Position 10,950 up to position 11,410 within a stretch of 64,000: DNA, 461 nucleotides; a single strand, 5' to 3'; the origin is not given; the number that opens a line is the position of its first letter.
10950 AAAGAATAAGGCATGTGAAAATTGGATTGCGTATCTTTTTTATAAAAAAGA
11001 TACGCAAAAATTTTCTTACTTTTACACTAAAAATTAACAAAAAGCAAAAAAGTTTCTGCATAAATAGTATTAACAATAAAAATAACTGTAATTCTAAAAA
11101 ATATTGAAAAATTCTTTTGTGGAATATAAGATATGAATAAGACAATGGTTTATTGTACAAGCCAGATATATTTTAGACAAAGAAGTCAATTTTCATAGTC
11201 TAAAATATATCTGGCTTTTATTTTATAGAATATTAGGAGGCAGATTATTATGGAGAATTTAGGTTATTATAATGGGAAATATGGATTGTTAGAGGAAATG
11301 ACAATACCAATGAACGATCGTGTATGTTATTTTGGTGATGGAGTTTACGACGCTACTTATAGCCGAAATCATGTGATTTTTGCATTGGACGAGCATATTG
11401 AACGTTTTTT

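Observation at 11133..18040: Two terminator-like leader hairpins of the same operon share an identical 12-mer, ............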

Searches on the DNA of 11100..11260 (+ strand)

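Call 19: build_rna_model(alignment_id=A3, structure=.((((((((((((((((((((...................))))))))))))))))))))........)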
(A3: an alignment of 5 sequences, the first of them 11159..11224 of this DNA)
Model R1 built from alignment A3 (5 sequences, 68 columns); structure: as given.
model positions 66; base pairs 20; branch points 0; effective number of sequences 2.19; information 0.85 bits per position. Calibrated on 0.2 Mb of random sequence (short: E-values are rough).
structure used (alignment columns):
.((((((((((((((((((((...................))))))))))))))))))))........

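Call 20: search_with_rna_model(model_id=R1, sources=[window, L005, L006, L007, L008, L009, L010, L011, L012, L013, L014, L015, L016, L017, L018, L019, L020, L021, L022, L023, L024, L025, L026, L027, L028, L029, L030, L031, L032, L033, L034, L035, L036, L037, L038, L039, L040, L041, L042, L043, L044, L045, L046, L047, L048, L049, L050, L051, L052, L053, L054, L055, L056, L057, L058, L059, L060, L061, L062, L063, L064, L065, L066, L067, L068, L069, L070, L071, L072, L073, L074, L075, L076, L077, L078, L079, L080, L081, L082, L083, L084], max_evalue=10, make_alignment=true)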
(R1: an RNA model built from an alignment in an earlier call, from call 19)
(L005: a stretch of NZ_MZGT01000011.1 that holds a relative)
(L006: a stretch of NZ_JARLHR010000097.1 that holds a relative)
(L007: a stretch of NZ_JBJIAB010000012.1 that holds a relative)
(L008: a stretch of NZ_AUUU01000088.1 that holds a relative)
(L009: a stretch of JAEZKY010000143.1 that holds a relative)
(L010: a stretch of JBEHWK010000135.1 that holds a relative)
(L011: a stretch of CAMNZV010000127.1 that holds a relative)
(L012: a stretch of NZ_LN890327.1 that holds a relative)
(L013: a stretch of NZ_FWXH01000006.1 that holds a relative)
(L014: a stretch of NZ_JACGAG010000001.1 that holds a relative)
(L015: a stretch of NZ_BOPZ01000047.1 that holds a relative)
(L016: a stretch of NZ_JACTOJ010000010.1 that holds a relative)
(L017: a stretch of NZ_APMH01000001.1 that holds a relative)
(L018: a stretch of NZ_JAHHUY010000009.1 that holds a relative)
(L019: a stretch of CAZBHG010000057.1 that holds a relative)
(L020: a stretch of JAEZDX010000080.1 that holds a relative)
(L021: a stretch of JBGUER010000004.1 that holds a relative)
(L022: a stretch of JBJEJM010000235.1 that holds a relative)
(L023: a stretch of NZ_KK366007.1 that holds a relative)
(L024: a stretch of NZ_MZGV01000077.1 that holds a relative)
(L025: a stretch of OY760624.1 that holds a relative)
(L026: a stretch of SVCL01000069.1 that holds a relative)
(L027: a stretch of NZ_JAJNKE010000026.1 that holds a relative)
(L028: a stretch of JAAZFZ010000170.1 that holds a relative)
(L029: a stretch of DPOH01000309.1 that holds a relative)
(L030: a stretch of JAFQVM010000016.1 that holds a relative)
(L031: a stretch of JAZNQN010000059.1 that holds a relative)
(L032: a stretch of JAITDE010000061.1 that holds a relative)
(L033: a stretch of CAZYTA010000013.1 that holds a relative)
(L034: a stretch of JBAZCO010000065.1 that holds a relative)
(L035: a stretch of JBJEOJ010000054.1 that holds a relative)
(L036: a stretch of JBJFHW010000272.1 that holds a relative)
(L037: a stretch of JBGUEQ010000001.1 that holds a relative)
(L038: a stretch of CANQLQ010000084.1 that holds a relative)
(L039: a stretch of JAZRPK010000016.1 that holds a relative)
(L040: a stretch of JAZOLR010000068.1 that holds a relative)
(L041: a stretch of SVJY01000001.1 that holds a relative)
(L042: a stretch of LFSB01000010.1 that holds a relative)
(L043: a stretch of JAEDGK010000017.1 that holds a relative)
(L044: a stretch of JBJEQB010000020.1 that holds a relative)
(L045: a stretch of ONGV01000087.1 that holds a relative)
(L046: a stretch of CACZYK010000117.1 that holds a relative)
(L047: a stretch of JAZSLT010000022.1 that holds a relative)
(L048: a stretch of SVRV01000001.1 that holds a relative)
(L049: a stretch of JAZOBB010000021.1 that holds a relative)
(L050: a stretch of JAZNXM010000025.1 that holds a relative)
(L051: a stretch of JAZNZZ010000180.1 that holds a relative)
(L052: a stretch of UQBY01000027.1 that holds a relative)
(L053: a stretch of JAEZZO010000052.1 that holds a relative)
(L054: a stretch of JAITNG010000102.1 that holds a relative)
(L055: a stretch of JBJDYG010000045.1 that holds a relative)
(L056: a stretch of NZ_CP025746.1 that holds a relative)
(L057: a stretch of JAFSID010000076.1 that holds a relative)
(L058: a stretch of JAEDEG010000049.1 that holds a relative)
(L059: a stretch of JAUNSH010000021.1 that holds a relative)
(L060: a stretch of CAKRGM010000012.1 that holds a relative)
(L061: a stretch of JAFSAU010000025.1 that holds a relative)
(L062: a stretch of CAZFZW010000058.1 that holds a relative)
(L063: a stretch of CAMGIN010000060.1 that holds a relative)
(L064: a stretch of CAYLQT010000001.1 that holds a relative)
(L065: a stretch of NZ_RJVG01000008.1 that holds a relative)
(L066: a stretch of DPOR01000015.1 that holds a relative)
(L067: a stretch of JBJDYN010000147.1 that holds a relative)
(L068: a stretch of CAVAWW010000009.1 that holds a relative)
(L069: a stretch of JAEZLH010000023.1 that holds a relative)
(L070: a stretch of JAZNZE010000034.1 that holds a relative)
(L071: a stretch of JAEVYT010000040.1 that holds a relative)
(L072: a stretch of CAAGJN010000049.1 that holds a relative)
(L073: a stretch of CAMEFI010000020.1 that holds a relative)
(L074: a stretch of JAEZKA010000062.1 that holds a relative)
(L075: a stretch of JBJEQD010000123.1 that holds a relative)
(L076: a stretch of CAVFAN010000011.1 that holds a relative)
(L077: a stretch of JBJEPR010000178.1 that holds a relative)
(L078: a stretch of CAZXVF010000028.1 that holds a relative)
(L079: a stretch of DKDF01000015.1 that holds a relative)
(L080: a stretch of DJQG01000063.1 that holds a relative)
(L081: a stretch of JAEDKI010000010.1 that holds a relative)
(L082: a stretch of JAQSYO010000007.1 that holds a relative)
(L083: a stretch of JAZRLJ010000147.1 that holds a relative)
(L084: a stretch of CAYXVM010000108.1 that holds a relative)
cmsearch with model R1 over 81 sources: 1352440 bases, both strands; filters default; matches with E-value up to 10: 40.
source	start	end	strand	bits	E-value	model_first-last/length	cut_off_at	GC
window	11159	11224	+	92.6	4.3e-19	1-66/66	no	0.24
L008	6104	6169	+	91.1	9.9e-19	1-66/66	no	0.26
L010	1463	1528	+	90.4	1.5e-18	1-66/66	no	0.27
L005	8903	8968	+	90.4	1.5e-18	1-66/66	no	0.27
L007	9051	9116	+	89.9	2e-18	1-66/66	no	0.27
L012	8938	9001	+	71.3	9.4e-14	1-66/66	no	0.28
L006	9047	9116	+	68.9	3.7e-13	1-66/66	no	0.2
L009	1105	1169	+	65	3.5e-12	1-66/66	no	0.22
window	11152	11217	-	57.5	2.6e-10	1-66/66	no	0.27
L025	9025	9091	+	54.4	1.6e-09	1-66/66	no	0.24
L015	3327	3391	+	53.7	2.4e-09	1-66/66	no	0.28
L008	6097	6162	-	47.3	9.7e-08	1-66/66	no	0.3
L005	8896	8961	-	45.3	2.9e-07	1-66/66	no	0.3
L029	5090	5151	+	43.3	9.5e-07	1-66/66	no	0.34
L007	9044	9109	-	42.6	1.4e-06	1-66/66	no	0.32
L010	1456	1521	-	40.2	5.7e-06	1-66/66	no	0.3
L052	14497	14557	+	39.7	7.7e-06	1-66/66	no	0.25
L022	448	512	+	37.3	3e-05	1-66/66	no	0.31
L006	9040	9109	-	37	3.6e-05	1-66/66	no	0.23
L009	1096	1162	-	35.6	8e-05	1-66/66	no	0.25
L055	457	519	+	33.4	0.00029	1-66/66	no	0.38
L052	9063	9125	+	31.9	0.00071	1-66/66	no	0.25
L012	8931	8994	-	30.6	0.0015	1-66/66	no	0.33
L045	25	82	+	30.4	0.0016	1-66/66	no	0.31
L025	9018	9084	-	28.7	0.0043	1-66/66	no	0.25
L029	14074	14133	+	28.6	0.0045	1-66/66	no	0.32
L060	8857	8911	+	28.2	0.0058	1-66/66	no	0.31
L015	8211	8268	+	27.8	0.0072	1-66/66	no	0.28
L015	8204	8261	-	27.1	0.011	1-66/66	no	0.29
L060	8032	8081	-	23.3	0.097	1-66/66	no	0.3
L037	8804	8865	+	21.8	0.23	1-66/66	no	0.34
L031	12937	12976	+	21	0.37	1-66/66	no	0.17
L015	3320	3384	-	19.3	0.99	1-66/66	no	0.29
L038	3387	3427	-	16.7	4.5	1-66/66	no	0.27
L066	16962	17000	-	16.6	4.8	1-66/66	no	0.46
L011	4220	4291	+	15.8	7.2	1-66/66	no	0.26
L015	9735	9786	+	15.5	9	1-66/66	no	0.35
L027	19852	19911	+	15.4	9.6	1-66/66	no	0.27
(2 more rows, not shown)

Alignment A4: 40 matches aligned to the model, 97 columns, each read 5' to 3' on its own strand. Consensus structure (alignment columns), stored with it:
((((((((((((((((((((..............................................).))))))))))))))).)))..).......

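Call 32: search_rna_families(source=window, start=11100, end=11260, threshold=evalue, max_evalue=10)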
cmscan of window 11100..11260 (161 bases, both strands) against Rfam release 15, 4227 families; matches with E-value up to 10: 51.
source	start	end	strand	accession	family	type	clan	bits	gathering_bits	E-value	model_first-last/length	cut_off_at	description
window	11147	11228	+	RF04246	MIR169_8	Gene; miRNA;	CL00098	28.2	107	0.00099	1-137/137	no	MIR169_8 microRNA precursor family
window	11153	11223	-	RF04225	MIR7502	Gene; miRNA;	-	27.6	71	0.15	1-143/143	no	MIR7502 microRNA precursor family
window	11151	11227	-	RF03450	MIR1513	Gene; miRNA;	-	26.8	95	0.0016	1-91/91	no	MIR1513 microRNA precursor family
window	11130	11217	-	RF04312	trpB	Cis-reg;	-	26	59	0.059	1-107/107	no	trpB ncRNA motif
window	11153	11223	+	RF04225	MIR7502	Gene; miRNA;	-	25.7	71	0.32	1-143/143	no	MIR7502 microRNA precursor family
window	11155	11221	+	RF04263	MIR2593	Gene; miRNA;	-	25.5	96.2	0.012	1-116/116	no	MIR2593 microRNA precursor family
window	11155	11221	-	RF04263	MIR2593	Gene; miRNA;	-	24.6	96.2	0.02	1-116/116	no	MIR2593 microRNA precursor family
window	11157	11217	-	RF03198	mir-7385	Gene; miRNA;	-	24.3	69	0.0018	1-62/62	no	mir-7385 microRNA precursor family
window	11156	11220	-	RF03940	MIR9563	Gene; miRNA;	-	22.7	90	0.023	1-127/127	no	MIR9563 microRNA precursor family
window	11153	11221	-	RF03621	MIR4245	Gene; miRNA;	-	22.7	74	0.044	1-128/128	no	MIR4245 microRNA precursor family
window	11145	11223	+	RF01490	rli51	Cis-reg;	-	22.5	48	0.052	1-121/121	no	Listeria snRNA rli51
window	11159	11217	-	RF01029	mir-649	Gene; miRNA;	-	21.9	100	0.034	1-93/93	no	mir-649 microRNA precursor family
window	11158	11218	-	RF03480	mir-1284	Gene; miRNA;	-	21.7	80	0.061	1-92/92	no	mir-1284 microRNA precursor family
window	11157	11218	+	RF04109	mir-1305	Gene; miRNA;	-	21.5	63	0.045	1-83/83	no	mir-1305 microRNA precursor family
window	11155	11224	+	RF03530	bglG-cis-reg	Cis-reg;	-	20.6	80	0.093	54-120/137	no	cis-regulatory element of the bglG/LicT operon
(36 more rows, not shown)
